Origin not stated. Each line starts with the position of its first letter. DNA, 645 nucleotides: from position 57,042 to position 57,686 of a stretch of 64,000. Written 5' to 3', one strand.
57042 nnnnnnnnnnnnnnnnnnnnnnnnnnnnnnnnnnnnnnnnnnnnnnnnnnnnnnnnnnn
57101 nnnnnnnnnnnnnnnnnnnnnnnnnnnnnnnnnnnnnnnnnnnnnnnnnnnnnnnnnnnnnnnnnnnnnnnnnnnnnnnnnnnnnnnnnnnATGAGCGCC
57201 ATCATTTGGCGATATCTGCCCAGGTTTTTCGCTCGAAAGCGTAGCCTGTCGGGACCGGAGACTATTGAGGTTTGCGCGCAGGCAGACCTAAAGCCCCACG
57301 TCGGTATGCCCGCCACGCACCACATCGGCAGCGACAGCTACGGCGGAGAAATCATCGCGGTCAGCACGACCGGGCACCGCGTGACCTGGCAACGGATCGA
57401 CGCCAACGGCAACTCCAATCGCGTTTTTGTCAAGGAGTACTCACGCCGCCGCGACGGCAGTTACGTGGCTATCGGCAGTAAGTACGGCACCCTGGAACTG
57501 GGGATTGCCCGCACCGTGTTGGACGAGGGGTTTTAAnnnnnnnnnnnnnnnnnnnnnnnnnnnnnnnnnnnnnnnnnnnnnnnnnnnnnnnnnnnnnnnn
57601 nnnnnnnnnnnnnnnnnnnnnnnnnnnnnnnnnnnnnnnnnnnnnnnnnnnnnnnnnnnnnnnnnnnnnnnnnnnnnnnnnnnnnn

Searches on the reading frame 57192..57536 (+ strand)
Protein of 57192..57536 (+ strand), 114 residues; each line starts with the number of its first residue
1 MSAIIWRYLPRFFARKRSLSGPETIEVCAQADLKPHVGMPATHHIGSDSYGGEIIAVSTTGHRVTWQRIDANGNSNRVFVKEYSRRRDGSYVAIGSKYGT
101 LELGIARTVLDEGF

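Call 55: search_protein_families(library=phrogs, max_evalue=0.001, proteins=[window:57192-57536:+])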
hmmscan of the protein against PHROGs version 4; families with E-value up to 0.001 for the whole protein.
window:57192-57536:+ (114 aa): 1 family
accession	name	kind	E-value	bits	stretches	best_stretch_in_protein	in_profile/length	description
phrog_33370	-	unknown function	0.00037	21.7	0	36-72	25-61/120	-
